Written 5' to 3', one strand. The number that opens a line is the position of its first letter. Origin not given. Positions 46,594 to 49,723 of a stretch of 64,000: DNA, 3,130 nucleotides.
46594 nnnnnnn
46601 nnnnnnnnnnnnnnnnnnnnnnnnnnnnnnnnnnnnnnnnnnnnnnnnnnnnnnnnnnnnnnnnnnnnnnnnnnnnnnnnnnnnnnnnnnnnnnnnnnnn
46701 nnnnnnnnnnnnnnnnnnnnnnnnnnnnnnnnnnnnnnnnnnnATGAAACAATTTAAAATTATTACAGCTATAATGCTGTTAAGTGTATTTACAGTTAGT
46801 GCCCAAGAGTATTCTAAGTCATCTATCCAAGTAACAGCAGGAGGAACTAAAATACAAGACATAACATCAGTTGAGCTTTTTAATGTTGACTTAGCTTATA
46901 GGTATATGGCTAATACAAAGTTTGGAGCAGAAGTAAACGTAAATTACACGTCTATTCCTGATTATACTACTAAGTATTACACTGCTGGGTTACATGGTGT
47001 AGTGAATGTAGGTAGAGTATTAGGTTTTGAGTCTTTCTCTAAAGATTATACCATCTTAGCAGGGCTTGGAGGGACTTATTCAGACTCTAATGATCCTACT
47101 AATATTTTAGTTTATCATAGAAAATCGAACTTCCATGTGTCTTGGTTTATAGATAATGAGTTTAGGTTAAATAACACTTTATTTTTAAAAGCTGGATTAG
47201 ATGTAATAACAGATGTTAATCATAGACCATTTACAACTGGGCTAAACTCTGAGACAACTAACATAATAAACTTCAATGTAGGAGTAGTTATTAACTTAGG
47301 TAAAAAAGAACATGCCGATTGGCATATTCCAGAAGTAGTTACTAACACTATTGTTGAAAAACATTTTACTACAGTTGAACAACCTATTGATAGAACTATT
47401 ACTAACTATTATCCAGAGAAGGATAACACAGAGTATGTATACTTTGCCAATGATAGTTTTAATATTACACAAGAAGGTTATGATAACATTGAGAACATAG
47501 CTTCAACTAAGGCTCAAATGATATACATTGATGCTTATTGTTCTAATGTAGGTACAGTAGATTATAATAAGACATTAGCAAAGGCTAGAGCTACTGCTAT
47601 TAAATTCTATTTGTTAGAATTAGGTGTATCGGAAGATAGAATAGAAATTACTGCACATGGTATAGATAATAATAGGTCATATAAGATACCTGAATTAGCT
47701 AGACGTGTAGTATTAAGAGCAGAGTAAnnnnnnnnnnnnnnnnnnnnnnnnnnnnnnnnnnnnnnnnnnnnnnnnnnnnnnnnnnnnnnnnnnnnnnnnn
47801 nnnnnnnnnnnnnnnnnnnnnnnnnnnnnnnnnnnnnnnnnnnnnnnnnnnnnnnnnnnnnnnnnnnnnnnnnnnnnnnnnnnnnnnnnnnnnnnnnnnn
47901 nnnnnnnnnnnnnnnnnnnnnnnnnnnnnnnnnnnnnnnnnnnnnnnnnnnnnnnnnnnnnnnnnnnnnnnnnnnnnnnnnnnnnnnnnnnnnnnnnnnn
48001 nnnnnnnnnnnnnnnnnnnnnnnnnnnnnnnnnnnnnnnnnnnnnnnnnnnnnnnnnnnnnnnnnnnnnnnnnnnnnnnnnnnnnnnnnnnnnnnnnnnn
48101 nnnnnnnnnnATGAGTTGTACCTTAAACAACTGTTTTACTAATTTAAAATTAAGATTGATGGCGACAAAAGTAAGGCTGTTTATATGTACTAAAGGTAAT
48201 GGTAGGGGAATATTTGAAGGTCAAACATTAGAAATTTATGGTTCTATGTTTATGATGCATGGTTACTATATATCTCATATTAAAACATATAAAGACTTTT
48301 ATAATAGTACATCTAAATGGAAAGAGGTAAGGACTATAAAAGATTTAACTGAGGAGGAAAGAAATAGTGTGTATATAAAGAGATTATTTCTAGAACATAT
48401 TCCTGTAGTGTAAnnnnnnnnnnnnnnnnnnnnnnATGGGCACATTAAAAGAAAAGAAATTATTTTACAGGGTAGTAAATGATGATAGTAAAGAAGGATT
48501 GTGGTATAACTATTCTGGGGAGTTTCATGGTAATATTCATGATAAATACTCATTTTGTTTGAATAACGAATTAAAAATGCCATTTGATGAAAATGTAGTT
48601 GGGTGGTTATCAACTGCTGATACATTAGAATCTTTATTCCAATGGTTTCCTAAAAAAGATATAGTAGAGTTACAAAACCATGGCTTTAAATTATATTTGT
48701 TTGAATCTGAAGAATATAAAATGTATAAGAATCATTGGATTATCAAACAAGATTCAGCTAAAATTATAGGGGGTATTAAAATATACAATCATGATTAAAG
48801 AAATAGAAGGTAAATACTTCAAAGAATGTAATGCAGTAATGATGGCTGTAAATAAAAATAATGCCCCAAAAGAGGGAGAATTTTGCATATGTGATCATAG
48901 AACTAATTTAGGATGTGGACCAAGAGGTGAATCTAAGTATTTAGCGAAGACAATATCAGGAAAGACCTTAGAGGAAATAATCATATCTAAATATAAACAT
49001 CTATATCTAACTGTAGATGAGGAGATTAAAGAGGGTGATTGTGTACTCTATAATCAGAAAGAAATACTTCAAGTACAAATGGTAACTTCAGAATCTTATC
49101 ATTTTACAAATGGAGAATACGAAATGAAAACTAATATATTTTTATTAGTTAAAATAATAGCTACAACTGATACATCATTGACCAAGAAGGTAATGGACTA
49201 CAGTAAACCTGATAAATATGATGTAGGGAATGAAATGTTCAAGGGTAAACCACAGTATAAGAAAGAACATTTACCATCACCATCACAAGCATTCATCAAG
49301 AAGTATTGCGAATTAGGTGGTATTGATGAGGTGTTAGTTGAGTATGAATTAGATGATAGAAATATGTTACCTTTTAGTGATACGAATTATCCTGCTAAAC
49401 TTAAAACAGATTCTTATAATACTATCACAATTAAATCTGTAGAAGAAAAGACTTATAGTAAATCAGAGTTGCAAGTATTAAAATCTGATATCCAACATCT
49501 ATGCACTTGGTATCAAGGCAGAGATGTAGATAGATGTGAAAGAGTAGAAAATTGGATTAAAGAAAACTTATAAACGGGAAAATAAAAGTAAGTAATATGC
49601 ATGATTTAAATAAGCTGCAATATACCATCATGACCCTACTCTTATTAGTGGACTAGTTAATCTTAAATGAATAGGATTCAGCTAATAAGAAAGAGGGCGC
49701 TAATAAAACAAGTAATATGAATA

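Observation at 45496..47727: Membrane/envelope module: two small 2-TM proteins, an SPFH lipoprotein and an OmpA-like protein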

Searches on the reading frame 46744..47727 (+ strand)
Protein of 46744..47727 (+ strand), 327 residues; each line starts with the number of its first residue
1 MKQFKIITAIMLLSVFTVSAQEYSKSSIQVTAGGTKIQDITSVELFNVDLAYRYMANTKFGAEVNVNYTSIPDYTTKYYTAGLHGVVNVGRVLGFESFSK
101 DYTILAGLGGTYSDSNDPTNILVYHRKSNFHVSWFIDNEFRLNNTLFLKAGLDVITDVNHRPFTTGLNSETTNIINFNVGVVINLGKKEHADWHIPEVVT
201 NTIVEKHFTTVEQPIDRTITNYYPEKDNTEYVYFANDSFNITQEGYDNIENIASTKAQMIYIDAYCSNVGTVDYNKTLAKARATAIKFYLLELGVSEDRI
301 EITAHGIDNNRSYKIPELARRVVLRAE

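Call 5: search_protein_families(library=pfam, proteins=[window:46744-47727:+], max_evalue=1)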
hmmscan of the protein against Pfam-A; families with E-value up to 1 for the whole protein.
window:46744-47727:+ (327 aa): 1 family
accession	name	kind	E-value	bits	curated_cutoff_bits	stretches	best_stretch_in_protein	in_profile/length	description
PF00691.25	OmpA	-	1.7e-13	51.2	27.2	1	233-312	1-86/98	OmpA family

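Call 7: search_protein_families(library=phrogs, proteins=[window:46744-47727:+], max_evalue=0.01)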
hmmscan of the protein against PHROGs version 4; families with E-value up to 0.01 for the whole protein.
window:46744-47727:+ (327 aa): 3 families
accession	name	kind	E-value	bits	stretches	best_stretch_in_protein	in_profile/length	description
phrog_26111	-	moron, auxiliary metabolic gene and host takeover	1.8e-203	675.5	1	1-327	1-327/327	membrane protein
phrog_7897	-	unknown function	1.7e-08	35.2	1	230-306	216-297/327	-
phrog_7537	-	unknown function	0.00044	20.7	1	227-305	143-228/259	-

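Call 30: find_homologous_proteins(query=window:46744-47727:+, max_evalue=0.001)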
Query window:46744-47727:+ (327 aa): 15 proteins with E <= 0.001 among 1957 candidates.
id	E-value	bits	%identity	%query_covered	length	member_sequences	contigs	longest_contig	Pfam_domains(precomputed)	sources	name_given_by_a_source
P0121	3.9e-213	724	100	100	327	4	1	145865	PF00691.26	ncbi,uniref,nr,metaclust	ncbi:outer-membrane protein OmpA domain containing protein [Cellulophaga phage phi4:1]|uniref:Outer-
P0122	1.5e-86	308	50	97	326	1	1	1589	PF00691.26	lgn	-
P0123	6.5e-83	296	46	98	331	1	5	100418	PF00691.26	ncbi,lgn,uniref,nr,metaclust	ncbi:membrane protein [Cellulophaga phage phi14:2]|uniref:Outer-membrane protein OmpA domain contain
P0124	1.2e-82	296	48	99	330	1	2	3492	PF00691.26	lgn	-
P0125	9.4e-82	293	47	97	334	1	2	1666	PF00691.26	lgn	-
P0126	1.1e-75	273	45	97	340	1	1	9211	PF00691.26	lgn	-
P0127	1.9e-75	272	47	97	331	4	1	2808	PF00691.26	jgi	-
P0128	1.7e-74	269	46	94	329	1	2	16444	PF00691.26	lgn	-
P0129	2.1e-71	259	44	98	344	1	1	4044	PF00691.26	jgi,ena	-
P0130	1.6e-69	252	45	94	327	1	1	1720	PF00691.26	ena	-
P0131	3.0e-69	252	46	96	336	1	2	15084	PF00691.26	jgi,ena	jgi:OOP family OmpA-OmpF porin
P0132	1.6e-60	223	41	97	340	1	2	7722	PF00691.26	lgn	-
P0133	6.7e-51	191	39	99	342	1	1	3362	-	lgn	-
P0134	2.4e-47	180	37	99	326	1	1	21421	PF00691.26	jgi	-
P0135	6.9e-46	175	37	98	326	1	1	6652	PF00691.26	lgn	-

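Call 41: search_protein_families(library=padloc, proteins=[window:46744-47727:+], max_evalue=0.1)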
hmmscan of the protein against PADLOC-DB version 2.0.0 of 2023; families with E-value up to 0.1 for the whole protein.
window:46744-47727:+ (327 aa): 0 families

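Call 42: search_protein_families(library=ncbifam, proteins=[window:46744-47727:+], max_evalue=0.1)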
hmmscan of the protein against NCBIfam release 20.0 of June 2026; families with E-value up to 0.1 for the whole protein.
window:46744-47727:+ (327 aa): 16 families
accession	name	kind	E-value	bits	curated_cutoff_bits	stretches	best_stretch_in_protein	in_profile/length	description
TIGR02802.1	Pal_lipo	equivalog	8.4e-10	38.7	125.35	1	232-309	2-83/104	peptidoglycan-associated lipoprotein Pal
NF053611.1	YiaD_Gzip_OmpA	equivalog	4e-09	36.5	175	1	231-308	103-184/206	YiaD family glycine zipper/OmpA-like lipoprotein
NF047726.1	AutTranAdhPGAsTpgA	equivalog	5.2e-09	35.7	350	1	228-307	152-238/268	trimeric autotransporter adhesin/peptidogylcan-associated protein TpgA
NF008067.1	PRK10802.1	equivalog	5.8e-08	32.8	261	1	226-308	63-149/171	peptidoglycan-associated lipoprotein Pal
NF045787.1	OmpABordt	equivalog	3.1e-07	30.3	200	1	234-306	89-165/194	outer membrane protein OmpA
NF053585.1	OMP_LP_YfiB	equivalog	3.5e-07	30.2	128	1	229-307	55-137/163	outer membrane lipoprotein YfiB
TIGR03789.1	pdsO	hypoth_equivalog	1.7e-06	27.9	152.2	1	247-309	159-222/243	sortase-associated OmpA-like protein PdsO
NF053613.1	OMP_toxin_LptF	equivalog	1.8e-06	27.8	400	1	232-307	143-222/256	lipotoxin F family OmpA-related lipoprotein LptF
NF053612.1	anchor_PA1041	equivalog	2e-06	27.9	250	1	229-304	130-209/236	PA1041 family peptidoglycan-binding anchor lipoprotein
NF047620.1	FlgprotMotYVib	equivalog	3.3e-06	27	400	1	205-306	137-242/271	flagellar protein MotY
NF052230.1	T9SS_PorE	exception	7e-06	24.6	600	1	259-309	548-598/648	PorE family type IX secretion system protein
NF008071.1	PRK10808.1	equivalog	7.9e-05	22.2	277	1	243-309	251-316/358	porin OmpA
NF033763.1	exchanger_TraB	exception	9.9e-05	20.5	700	1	232-306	394-473/522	outer membrane exchange protein TraB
NF038224.1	OmpA_like_CmpA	equivalog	0.00069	19.3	300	1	234-301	116-185/233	C-OmpA-like family protein CmpA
NF038223.1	IcmN_DotK_IVB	equivalog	0.033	13.9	250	1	233-306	58-135/164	type IVB secretion system protein IcmN/DotK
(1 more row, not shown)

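Call 46: find_encoding_contigs(protein=P0134, flank=6000, max_places=2)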
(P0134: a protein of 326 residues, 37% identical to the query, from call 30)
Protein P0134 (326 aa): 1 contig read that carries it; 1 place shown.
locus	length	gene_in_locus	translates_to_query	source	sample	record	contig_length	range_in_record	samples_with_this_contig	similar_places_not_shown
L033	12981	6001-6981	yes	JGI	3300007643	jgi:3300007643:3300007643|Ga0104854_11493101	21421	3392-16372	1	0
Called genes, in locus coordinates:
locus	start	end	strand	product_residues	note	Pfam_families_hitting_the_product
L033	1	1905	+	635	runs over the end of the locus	PF14849:YidC_periplas, PF02096:60KD_IMP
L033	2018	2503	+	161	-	PF13673:Acetyltransf_10, PF00583:Acetyltransf_1, PF13508:Acetyltransf_7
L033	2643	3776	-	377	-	PF00266:Aminotran_5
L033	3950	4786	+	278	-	-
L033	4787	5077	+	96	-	PF10825:DUF2752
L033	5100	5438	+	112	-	PF07666:MpPF26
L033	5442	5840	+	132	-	PF10825:DUF2752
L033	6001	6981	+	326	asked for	PF00691:OmpA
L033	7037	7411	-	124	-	PF11009:BrxC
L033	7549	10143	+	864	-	PF02861:Clp_N, PF13191:AAA_16 (weak), PF00004:AAA, PF17871:AAA_lid_9, PF07724:AAA_2, PF00004:AAA, PF07728:AAA_5, PF10431:ClpB_D2-small, +7 more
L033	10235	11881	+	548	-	PF00488:MutS_V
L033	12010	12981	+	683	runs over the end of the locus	PF13620:CarboxypepD_reg, PF13715:CarbopepD_reg_2, PF07715:Plug, PF12450:vWF_A, PF00092:VWA, PF13519:VWA_2, PF13768:VWA_3, PF12034:YfbK_C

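Call 47: find_encoding_contigs(protein=P0128, flank=6000, max_places=2)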
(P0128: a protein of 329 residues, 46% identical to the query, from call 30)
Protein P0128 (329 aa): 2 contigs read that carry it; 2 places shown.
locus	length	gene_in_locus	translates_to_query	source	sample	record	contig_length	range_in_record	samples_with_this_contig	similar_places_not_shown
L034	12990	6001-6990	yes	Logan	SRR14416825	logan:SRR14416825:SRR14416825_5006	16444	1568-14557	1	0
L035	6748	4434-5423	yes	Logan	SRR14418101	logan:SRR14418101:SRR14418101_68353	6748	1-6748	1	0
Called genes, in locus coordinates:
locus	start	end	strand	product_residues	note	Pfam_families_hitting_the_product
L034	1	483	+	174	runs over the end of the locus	-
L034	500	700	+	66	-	-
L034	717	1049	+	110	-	-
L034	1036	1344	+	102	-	-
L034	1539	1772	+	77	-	-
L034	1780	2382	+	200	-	-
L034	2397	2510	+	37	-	-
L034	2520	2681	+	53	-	-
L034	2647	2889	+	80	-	-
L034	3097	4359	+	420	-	-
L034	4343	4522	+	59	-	-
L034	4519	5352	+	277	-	PF14192:DUF4314 (faint)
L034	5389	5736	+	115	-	-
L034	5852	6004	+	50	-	-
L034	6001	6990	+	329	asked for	PF00691:OmpA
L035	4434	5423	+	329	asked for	PF00691:OmpA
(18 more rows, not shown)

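Call 48: find_related_loci(query=A1, collection=genome_contigs, flank=4000)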
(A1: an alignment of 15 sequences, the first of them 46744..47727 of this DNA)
Query A1 (327 aa) in genome_contigs; peptide patterns used: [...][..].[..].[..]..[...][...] (x = any residue, [..] = any of these).
52 stretches matched a pattern; 26 encode a relative of the query (tblastn E <= 1e-3); 26 distinct loci.
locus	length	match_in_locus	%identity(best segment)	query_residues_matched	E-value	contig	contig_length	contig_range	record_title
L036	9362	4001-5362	22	1-325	2e-20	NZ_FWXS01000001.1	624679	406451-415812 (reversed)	Moheibacter sediminis strain CGMCC 1.12708, whole genome shotgun sequence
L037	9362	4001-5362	21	1-325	3e-17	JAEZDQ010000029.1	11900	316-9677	MAG: Bacteroidetes bacterium isolate OH_CBrB_300 k127_3952222, whole genome shotgun sequence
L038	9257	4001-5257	32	1-325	3e-17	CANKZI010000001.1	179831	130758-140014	MAG: Flavobacteriaceae bacterium isolate ZE-13may13-202 genome assembly, contig: ZE-13may13-C39, whole genome shotgun se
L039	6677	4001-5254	22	19-325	6e-17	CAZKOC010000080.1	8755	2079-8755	MAG TPA_asm: uncultured Weeksellaceae bacterium isolate SRP344714_co2_316 genome assembly, contig: NODE_21253_length_875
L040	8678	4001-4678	26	1-195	2e-16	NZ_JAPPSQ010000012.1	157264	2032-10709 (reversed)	Algoriphagus sp. PAP.12 contig_12, whole genome shotgun sequence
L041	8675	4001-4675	28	1-195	2e-15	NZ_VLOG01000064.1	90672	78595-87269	Algoriphagus algorifonticola strain hg1 64, whole genome shotgun sequence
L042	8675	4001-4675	27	1-195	4e-15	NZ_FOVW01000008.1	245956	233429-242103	Algoriphagus ornithinivorans strain DSM 15282, whole genome shotgun sequence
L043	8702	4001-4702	29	4-196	6e-15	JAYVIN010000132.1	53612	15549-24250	MAG: Flavobacterium sp. isolate GL51_DN_metabinner_7 GL51_DN_metabinner_7_131, whole genome shotgun sequence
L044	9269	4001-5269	22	1-322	1e-14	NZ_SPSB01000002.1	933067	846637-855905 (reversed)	Algoriphagus kandeliae strain XY-J91 NODE_2_length_933067_cov_88.377595, whole genome shotgun sequence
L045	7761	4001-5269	23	1-322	1e-14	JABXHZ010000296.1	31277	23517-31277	MAG: Cyclobacteriaceae bacterium isolate HF-Dia38 c_000000004657, whole genome shotgun sequence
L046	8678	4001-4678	25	1-195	4e-14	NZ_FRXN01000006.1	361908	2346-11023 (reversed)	Algoriphagus zhangzhouensis strain DSM 25035, whole genome shotgun sequence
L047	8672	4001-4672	27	1-195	2e-13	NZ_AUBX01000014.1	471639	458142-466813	Algoriphagus vanfongensis DSM 17529 G460DRAFT_scaffold00005.5_C, whole genome shotgun sequence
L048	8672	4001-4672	27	1-195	3e-13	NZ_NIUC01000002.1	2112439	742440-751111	Algoriphagus formosus strain XAY3209 contig2, whole genome shotgun sequence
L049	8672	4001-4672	26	2-195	3e-13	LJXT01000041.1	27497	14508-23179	MAG: Algoriphagus marincola HL-49 ITZ_scaf_781, whole genome shotgun sequence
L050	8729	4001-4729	24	1-195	4e-13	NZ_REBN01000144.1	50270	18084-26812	MAG: Mongoliibacter sp. isolate LCM1.Bin19 NODE_355_length_50270_cov_9.12576, whole genome shotgun sequence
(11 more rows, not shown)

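Call 53: predict_structure(alignment_id=A1)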
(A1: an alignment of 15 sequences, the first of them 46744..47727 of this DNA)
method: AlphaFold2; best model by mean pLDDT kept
length: 327 residues; sequences in the alignment: 15
mean_pLDDT: 78.9   pTM: 0.53
mean pLDDT of the five models: 78.9, 77.7, 77.7, 76.9, 75.0
residues with pLDDT >= 90: 110; 70-90: 139; 50-70: 47; < 50: 31
segments of 3 or more residues with pLDDT < 50: 162-165, 200-225
pLDDT, mean of each block of 10 residues (from residue 1): 69 63 89 88 88 93 94 83 94 77 94 74 73 95 94 83 50 88 90 73 37 34 55 77 84 85 85 85 90 90 85 61 89
secondary structure, 60 per line:
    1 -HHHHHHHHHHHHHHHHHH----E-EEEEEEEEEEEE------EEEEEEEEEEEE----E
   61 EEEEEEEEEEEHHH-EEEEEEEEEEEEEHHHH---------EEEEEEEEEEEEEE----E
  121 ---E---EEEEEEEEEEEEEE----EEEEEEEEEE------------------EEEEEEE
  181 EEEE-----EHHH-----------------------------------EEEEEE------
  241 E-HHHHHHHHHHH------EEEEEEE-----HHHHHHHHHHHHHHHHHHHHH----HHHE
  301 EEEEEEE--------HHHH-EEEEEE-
elements in order: H2-19 E26-37 E44-55 E60-71 E76-88 H89-92 E102-115 E128-141 E146-155 E174-184 E229-234 H243-253 E260-266 H272-292 E300-307 H316-319 E321-326

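Call 65: fold_search(model_id=the predicted structure, library=pdb)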
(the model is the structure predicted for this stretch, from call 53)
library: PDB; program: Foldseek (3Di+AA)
matches with E <= 10: 1150; with E <= 0.001: 101
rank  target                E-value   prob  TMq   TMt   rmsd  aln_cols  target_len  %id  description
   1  9a2m_MODEL_1_A        1.0e-10  1.00  0.35  0.33  17.8       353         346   17  Model of E. coli OmpA by in-cell photo-crosslinking MS and deep learning (released 2023-02-24)
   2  2n2l_MODEL_1_A        3.1e-07  1.00  0.33  0.62   6.0       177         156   14  NMR structure of yersinia pestis ail (attachment invasion locus) in decylphosphocholine micelles calculated wi (released 2015-07-22)
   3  1oap                  8.2e-07  1.00  0.27  0.77   3.4       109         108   28  Mad structure of the periplasmique domain of the Escherichia coli PAL protein (released 2004-02-13)
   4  9fzc_A                8.2e-07  1.00  0.36  0.64   5.9       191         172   14  Structure of OmpA-short in complex with nanobody Nb01 (released 2024-07-17)
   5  3qra                  1.1e-06  1.00  0.30  0.57   5.8       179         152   12  The crystal structure of Ail, the attachment invasion locus protein of Yersinia pestis (released 2011-11-23)
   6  2ge4_MODEL_1_A        1.2e-06  1.00  0.32  0.54   8.5       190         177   13  High-resolution solution structure of outer membrane protein A transmembrane domain (released 2006-04-11)
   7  9fzd_A                1.6e-06  1.00  0.36  0.64   6.0       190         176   13  Structure of OmpA-long in complex with nanobody Nb39 (released 2024-07-17)
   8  2w8b_C                1.7e-06  1.00  0.27  0.78   2.8       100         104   28  Crystal structure of processed TolB in complex with Pal (released 2009-02-17)
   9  2hqs_G                2.0e-06  1.00  0.27  0.77   3.0       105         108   28  Crystal structure of TolB/Pal complex (released 2007-04-03)
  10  3qrc_A                2.9e-06  1.00  0.31  0.58   6.5       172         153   12  The crystal structure of Ail, the attachment invasion locus protein of Yersinia pestis, in complex with the heparin an (released 2011-11-23)
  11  3qrc_B                3.9e-06  1.00  0.31  0.57   6.9       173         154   12  The crystal structure of Ail, the attachment invasion locus protein of Yersinia pestis, in complex with the heparin an (released 2011-11-23)
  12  1p4t                  4.8e-06  1.00  0.33  0.63   5.3       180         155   12  Crystal structure of Neisserial surface protein A (NspA) (released 2003-07-22)
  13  5u1h_C                5.1e-06  1.00  0.26  0.65   3.2       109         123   27  Crystal structure of the C-terminal peptidoglycan binding domain of OprF (PA1777) from Pseudomonas aeruginosa (released 2017-01-11)
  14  4r40_B                5.4e-06  1.00  0.27  0.68   3.0       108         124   29  Crystal Structure of TolB/Pal complex from Yersinia pestis. (released 2014-09-03)
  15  2f1v_A                5.4e-06  1.00  0.33  0.56   7.7       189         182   11  Outer membrane protein OmpW (released 2006-01-24)
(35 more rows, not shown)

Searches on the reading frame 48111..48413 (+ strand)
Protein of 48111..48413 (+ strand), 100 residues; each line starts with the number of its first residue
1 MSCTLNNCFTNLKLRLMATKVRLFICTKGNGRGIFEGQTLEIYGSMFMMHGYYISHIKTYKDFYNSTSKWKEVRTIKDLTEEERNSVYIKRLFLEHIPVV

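Call 7: search_protein_families(library=phrogs, proteins=[window:48111-48413:+], max_evalue=0.01)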
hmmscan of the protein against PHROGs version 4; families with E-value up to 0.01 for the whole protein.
window:48111-48413:+ (100 aa): 1 family
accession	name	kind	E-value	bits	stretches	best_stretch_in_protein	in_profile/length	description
phrog_37122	-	unknown function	1.6e-70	234.6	1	1-100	1-100/100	-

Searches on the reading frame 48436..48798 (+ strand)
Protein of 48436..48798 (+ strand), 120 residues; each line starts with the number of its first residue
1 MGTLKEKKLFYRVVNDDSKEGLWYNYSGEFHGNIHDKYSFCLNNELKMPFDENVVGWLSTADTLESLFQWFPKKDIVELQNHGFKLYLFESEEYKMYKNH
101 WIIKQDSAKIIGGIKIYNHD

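Call 7: search_protein_families(library=phrogs, proteins=[window:48436-48798:+], max_evalue=0.01)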
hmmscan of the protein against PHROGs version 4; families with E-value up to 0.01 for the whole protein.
window:48436-48798:+ (120 aa): 1 family
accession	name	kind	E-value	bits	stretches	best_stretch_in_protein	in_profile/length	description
phrog_23161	-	unknown function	1.2e-70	236.5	1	1-120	1-120/120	-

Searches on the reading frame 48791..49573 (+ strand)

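Call 7: search_protein_families(library=phrogs, proteins=[window:48791-49573:+], max_evalue=0.01)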
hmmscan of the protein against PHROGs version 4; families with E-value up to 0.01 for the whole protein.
window:48791-49573:+ (260 aa): 1 family
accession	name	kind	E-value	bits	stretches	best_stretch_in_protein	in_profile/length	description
phrog_15656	-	unknown function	1.7e-123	411.4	1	15-260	1-231/231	-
